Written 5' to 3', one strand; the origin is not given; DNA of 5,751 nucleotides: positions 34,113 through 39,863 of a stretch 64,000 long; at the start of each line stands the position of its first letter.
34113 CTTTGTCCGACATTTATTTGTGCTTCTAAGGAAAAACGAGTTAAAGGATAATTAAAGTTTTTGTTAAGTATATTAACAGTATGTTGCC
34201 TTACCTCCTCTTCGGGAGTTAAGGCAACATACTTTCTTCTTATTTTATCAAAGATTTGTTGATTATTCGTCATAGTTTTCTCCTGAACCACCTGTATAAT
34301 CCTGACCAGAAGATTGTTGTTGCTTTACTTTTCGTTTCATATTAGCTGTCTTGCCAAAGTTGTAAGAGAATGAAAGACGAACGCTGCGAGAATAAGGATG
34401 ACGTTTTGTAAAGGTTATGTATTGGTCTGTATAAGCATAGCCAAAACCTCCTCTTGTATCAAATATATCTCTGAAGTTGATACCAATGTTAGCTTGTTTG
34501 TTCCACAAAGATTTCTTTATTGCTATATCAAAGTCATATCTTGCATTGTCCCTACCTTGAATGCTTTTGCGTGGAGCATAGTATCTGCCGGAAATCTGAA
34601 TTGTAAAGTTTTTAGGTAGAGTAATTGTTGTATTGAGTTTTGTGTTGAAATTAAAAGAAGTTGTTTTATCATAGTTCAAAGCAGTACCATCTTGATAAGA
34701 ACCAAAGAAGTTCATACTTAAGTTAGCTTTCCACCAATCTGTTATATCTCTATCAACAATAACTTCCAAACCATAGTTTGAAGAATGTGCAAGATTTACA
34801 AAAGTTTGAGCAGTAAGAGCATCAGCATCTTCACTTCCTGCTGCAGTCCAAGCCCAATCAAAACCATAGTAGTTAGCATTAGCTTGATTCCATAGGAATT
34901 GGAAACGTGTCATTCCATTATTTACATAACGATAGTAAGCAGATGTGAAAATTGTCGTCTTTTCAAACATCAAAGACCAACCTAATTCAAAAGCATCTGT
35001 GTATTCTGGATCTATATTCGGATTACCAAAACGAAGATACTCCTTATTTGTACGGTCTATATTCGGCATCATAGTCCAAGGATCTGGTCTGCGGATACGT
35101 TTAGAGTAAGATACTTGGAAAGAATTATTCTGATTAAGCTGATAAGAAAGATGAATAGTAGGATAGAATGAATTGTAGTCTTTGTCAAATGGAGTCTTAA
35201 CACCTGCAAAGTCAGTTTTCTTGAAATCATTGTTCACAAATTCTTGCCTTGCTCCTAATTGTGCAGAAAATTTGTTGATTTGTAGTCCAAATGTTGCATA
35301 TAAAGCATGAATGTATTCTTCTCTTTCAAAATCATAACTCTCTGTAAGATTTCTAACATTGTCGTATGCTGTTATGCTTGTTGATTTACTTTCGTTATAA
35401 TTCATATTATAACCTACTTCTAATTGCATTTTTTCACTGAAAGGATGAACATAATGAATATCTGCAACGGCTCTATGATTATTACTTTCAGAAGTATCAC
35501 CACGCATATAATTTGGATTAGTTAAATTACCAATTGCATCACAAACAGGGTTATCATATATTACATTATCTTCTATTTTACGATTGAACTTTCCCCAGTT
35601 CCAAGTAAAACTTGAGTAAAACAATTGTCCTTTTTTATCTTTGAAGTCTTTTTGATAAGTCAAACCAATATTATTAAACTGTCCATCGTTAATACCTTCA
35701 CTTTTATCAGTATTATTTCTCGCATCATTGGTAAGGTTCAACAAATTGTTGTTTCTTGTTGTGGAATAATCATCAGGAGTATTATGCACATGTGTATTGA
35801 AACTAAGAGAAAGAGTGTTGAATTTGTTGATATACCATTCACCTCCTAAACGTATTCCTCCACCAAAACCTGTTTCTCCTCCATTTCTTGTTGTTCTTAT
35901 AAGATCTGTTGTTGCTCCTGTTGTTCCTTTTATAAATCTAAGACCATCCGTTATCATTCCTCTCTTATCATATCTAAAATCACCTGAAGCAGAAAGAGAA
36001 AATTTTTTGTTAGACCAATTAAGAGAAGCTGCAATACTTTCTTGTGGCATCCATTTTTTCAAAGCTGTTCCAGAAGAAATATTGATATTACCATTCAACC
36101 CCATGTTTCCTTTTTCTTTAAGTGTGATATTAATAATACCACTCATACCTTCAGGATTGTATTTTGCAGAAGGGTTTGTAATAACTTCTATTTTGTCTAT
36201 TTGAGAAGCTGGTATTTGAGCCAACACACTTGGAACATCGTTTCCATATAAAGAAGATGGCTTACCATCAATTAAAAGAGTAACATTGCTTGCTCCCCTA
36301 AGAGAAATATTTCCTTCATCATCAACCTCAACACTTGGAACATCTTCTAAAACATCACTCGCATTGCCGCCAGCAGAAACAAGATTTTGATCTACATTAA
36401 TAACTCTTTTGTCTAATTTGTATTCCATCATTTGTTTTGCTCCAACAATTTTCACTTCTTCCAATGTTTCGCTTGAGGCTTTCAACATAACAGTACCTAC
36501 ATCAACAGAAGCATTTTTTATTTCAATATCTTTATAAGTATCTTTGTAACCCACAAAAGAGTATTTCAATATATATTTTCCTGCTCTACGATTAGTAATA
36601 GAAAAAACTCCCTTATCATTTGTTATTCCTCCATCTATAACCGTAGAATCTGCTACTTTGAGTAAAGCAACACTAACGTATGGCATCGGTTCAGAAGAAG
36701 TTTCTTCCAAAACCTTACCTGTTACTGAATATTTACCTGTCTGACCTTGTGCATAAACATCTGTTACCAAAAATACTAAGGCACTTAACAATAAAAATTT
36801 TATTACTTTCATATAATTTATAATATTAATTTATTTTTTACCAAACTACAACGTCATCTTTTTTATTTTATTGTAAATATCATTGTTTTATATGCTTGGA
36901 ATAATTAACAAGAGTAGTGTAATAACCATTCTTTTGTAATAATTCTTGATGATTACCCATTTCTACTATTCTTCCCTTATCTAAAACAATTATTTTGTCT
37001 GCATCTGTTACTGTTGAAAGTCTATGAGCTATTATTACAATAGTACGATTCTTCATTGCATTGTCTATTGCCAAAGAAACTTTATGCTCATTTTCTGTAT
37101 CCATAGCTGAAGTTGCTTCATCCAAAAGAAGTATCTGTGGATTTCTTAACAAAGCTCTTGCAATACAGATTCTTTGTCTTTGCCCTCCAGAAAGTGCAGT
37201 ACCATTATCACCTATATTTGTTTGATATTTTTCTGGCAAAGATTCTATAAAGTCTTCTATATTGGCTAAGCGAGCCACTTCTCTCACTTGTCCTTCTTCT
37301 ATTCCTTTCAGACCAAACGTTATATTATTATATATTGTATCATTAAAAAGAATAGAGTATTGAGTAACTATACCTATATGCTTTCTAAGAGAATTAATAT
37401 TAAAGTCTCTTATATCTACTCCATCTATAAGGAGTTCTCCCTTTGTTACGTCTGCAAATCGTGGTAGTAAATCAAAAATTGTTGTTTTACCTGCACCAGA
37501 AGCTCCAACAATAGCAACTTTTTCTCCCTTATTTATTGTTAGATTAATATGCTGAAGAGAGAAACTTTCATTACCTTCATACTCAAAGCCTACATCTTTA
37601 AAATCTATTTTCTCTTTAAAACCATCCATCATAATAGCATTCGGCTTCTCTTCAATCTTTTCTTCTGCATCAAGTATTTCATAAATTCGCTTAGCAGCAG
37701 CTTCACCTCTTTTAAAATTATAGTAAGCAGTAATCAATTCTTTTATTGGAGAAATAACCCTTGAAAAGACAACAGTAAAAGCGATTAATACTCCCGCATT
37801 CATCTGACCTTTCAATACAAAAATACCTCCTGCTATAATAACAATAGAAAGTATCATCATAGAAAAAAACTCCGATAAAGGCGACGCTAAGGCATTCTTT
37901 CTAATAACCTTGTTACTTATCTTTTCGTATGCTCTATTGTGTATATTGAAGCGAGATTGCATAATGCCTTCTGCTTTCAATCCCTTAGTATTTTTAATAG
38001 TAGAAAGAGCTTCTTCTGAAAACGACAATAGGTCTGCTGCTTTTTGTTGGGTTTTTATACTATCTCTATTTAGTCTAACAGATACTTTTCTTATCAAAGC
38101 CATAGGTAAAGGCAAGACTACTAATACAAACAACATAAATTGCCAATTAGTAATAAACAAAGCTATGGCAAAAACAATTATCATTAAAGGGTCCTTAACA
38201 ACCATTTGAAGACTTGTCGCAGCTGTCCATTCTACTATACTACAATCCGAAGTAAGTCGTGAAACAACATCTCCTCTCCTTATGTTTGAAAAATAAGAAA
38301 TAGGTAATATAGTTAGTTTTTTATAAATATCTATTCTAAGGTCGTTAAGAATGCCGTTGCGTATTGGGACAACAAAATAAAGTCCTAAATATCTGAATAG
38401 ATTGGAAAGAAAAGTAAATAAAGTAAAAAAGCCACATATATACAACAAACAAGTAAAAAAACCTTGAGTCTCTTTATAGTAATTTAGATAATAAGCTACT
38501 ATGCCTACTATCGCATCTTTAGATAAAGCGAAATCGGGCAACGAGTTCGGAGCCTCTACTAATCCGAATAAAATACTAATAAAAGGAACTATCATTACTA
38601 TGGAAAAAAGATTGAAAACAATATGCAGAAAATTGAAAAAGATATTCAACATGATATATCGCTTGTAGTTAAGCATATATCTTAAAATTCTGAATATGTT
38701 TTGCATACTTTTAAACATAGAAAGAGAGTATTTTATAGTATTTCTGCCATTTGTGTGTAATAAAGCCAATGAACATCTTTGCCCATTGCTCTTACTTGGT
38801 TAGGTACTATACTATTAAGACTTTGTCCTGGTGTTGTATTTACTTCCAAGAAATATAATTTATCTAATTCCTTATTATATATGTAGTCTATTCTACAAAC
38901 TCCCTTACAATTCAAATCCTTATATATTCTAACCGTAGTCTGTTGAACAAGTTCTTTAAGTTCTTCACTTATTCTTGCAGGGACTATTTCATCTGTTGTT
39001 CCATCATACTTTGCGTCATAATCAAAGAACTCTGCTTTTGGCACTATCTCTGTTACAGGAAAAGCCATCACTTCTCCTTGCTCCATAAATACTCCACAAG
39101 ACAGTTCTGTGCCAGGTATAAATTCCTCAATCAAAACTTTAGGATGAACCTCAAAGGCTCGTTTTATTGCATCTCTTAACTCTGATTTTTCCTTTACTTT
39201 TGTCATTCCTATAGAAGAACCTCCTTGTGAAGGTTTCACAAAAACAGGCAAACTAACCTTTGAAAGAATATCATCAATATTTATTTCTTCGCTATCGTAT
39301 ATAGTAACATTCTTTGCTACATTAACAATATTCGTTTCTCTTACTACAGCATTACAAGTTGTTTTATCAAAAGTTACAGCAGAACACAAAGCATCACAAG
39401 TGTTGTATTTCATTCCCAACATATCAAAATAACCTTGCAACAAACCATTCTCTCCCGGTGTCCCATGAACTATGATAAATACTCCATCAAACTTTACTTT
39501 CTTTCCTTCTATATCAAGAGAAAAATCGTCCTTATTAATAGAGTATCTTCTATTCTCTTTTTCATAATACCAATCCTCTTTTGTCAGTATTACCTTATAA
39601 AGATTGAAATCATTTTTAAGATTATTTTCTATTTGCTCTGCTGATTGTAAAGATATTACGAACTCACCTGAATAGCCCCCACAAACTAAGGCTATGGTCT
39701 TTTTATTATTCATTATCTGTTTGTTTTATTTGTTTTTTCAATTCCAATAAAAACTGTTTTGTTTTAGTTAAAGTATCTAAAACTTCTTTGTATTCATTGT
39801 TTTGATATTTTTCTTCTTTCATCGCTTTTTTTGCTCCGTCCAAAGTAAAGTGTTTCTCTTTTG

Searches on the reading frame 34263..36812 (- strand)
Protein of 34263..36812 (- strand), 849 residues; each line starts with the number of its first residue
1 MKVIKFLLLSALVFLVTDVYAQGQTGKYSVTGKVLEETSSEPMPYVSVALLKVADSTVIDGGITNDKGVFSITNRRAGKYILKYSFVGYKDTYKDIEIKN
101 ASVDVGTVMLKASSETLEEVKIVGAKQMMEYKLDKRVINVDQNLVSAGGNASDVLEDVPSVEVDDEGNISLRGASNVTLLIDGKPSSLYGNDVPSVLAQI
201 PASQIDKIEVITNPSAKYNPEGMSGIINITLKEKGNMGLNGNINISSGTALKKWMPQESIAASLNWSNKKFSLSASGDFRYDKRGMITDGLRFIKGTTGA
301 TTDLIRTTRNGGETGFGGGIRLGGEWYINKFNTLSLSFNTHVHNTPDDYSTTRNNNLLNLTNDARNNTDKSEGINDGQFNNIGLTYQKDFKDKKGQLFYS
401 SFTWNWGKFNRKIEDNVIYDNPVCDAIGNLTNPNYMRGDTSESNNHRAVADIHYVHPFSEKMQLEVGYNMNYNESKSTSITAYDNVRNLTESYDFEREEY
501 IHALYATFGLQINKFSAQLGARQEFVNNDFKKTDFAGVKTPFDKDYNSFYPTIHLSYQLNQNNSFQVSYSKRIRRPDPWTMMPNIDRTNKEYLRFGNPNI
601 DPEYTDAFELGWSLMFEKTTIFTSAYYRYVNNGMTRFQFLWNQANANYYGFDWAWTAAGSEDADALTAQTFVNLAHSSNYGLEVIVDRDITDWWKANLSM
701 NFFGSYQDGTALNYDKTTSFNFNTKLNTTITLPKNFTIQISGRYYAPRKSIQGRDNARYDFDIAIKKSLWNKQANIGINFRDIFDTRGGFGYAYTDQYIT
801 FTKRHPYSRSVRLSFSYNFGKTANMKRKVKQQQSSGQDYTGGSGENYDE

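Call 37: search_protein_families(library=pfam, proteins=[window:34263-36812:-], max_evalue=0.00001)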
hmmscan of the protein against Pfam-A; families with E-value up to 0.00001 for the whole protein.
window:34263-36812:- (849 aa): 5 families
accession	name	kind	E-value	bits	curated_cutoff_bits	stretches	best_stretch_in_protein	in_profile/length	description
PF14905.12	OMP_b-brl_3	-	3.8e-85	286.9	27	1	392-817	4-408/408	Outer membrane protein beta-barrel family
PF00593.30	TonB_dep_Rec_b-barrel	-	1.7e-19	71.4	27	1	333-711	14-353/436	TonB dependent receptor-like, beta-barrel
PF13715.12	CarbopepD_reg_2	-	1.2e-13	51.3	32.2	1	30-121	1-87/88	CarboxypepD_reg-like domain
PF13620.12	CarboxypepD_reg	-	2.3e-09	37.9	32.3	1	29-102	1-73/82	Carboxypeptidase regulatory-like domain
PF07715.20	Plug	-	4.4e-09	37.2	23.9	1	137-226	11-107/107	TonB-dependent Receptor Plug Domain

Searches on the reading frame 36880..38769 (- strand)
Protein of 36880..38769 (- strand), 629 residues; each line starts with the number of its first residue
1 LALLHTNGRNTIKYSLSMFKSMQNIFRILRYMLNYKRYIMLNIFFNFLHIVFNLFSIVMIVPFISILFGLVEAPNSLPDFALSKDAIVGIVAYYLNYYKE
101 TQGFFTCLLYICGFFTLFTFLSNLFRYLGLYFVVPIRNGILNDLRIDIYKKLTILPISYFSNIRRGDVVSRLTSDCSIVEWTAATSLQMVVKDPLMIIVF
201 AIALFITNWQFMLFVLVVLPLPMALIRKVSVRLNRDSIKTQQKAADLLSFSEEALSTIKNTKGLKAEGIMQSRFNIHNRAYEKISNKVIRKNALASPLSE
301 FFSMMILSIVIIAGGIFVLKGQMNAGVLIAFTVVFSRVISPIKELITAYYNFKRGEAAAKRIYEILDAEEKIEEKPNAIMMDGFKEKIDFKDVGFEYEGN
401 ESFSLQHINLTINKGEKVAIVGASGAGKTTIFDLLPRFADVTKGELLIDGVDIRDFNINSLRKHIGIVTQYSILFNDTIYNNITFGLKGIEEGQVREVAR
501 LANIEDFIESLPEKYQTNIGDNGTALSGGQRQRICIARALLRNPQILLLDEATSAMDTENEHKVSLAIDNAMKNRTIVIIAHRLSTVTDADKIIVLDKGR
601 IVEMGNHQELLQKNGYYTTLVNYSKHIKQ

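Call 37: search_protein_families(library=pfam, proteins=[window:36880-38769:-], max_evalue=0.00001)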
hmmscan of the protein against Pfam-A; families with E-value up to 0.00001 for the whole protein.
window:36880-38769:- (629 aa): 3 families
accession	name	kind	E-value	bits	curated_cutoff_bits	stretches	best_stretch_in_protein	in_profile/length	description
PF00664.28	ABC_membrane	-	1.1e-34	120.8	28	1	40-340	2-272/274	ABC transporter transmembrane region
PF00005.33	ABC_tran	-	9.5e-34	117.4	25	1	405-554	1-137/137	ABC transporter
PF02463.25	SMC_N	-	1.6e-08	34.7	40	1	445-596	110-211/220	RecF/RecN/SMC N terminal domain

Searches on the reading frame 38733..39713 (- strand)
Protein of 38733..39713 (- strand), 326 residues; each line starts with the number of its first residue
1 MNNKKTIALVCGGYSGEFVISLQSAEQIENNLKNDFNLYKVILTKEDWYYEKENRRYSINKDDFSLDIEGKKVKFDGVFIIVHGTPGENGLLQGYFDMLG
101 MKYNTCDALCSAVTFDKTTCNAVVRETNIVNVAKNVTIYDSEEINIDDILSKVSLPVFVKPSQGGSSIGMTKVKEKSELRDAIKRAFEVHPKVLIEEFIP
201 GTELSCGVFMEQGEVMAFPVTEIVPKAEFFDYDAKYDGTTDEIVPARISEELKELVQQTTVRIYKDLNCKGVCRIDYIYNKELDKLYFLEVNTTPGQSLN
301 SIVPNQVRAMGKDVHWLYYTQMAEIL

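Call 37: search_protein_families(library=pfam, proteins=[window:38733-39713:-], max_evalue=0.00001)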
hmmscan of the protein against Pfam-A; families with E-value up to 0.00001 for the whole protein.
window:38733-39713:- (326 aa): 6 families
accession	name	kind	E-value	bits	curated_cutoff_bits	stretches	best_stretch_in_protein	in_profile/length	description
PF07478.18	Dala_Dala_lig_C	-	1e-48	166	24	1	145-314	27-195/204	D-ala D-ala ligase C-terminus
PF01820.27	Dala_Dala_lig_N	-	1.1e-18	68.3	34.6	1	7-106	2-121/121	D-ala D-ala ligase N-terminus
PF02786.22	CPSase_L_D2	-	1.3e-12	48.1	19.8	1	116-293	1-178/211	Carbamoyl-phosphate synthase L chain, ATP binding domain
PF02655.19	ATP-grasp_3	-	1.2e-10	42.2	23.2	1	153-293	30-155/160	ATP-grasp domain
PF02222.28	ATP-grasp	-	1.2e-09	38.5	27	1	130-291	8-159/179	ATP-grasp domain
PF13535.11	ATP-grasp_4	-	4e-09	36.7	27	1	154-272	2-130/160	ATP-grasp domain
